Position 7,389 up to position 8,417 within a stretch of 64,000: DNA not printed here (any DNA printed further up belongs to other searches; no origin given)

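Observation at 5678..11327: DNA-damage tolerance neighbourhood built around a stand-alone LigD primase-polymerase domain, with no Ku, ligase or UmuC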

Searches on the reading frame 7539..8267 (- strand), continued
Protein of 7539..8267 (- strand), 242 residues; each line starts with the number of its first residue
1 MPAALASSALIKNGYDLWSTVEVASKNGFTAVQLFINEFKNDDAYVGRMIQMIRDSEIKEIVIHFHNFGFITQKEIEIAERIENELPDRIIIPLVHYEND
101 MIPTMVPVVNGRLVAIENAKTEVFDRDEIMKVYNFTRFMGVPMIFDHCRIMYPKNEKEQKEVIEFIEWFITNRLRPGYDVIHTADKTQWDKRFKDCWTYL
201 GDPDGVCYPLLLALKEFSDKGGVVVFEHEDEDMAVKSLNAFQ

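Call 46: find_related_loci(query=A2, collection=metagenome_contigs, flank=6000)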
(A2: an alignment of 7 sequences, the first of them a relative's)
Query A2 (242 aa) in metagenome_contigs; peptide patterns used: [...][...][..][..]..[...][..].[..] (x = any residue, [..] = any of these).
56 stretches matched a pattern, but none encodes a relative of the query by tblastn (E <= 1e-3).

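Call 48: find_related_loci(query=A3, collection=metagenome_contigs, flank=6000)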
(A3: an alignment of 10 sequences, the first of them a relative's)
Query A3 (228 aa) in metagenome_contigs; peptide patterns used: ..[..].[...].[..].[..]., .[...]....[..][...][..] (x = any residue, [..] = any of these).
156 stretches matched a pattern; 12 encode a relative of the query (tblastn E <= 1e-3); 12 distinct loci.
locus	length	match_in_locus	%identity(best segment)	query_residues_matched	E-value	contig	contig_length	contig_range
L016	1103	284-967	59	1-228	1e-103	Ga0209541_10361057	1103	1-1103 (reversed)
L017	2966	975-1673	52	1-228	5e-77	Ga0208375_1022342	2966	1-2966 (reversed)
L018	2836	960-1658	52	1-228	3e-77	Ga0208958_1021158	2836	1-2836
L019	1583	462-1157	50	1-228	2e-78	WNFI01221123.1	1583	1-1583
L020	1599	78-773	47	1-227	1e-71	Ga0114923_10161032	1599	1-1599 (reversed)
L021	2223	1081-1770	45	1-225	5e-69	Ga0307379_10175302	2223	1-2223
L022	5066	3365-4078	47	1-228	1e-64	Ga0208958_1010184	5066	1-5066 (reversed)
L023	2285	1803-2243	48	1-143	5e-44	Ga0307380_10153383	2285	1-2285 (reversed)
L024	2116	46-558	35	13-228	3e-36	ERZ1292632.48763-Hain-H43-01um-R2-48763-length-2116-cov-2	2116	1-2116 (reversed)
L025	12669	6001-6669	31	3-227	2e-24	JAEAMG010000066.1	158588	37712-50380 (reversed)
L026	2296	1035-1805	29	6-223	1e-17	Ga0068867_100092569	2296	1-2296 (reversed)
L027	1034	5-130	64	183-224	2e-13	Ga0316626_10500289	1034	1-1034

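Call 51: search_protein_families(library=ncbifam, alignment_id=A1, max_evalue=1)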
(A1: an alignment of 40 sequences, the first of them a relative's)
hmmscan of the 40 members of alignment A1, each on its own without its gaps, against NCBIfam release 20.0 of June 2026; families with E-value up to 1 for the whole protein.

A. member 1, P0001 (242 aa): 0 families

B. families by the number of members that match (of 40 scanned): 18 families
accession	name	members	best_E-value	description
NF041277.1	coba_remo_CbiR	2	0.06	cobamide remodeling phosphodiesterase CbiR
TIGR02983.1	SigE-fam_strep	1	0.0029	SigE family RNA polymerase sigma factor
NF010677.0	PRK14075.1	1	0.0057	NAD(+) kinase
TIGR03007.1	pepcterm_ChnLen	1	0.019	XrtA system polysaccharide chain length determinant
NF007005.1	PRK09468.1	1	0.028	osmolarity response regulator transcription factor OmpR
TIGR00629.1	uvde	1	0.036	UV DNA damage repair endonuclease UvsE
NF003558.0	PRK05231.1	1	0.055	homoserine kinase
TIGR02257.1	cobalto_cobN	1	0.067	cobaltochelatase subunit CobN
NF011556.0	PRK14981.2-2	1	0.073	DNA-directed RNA polymerase subunit F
NF009156.0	PRK12497.4-2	1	0.085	YraN family protein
TIGR03061.1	pip_yhgE_Nterm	1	0.085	YhgE/Pip family protein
NF009220.0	PRK12567.1-5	1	0.09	putative monovalent cation/H+ antiporter subunit B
NF008400.0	PRK11199.1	1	0.099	bifunctional chorismate mutase/prephenate dehydrogenase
NF007444.0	PRK09997.1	1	0.11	hydroxypyruvate isomerase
NF000955.1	PRK00099.1-1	1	0.12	50S ribosomal protein L10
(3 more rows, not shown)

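Call 74: search_protein_families(library=padloc, proteins=[window:7539-8267:-], max_evalue=0.01)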
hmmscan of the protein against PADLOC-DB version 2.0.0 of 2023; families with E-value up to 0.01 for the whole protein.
window:7539-8267:- (242 aa): 1 family
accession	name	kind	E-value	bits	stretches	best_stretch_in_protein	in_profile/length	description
PDLC03084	Specificity_I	-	0.00073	17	1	40-139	216-311/392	Type I specificity subunit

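Call 75: search_protein_families(library=phrogs, proteins=[window:7539-8267:-], max_evalue=0.01)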
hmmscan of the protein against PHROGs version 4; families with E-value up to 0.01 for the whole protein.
window:7539-8267:- (242 aa): 0 families
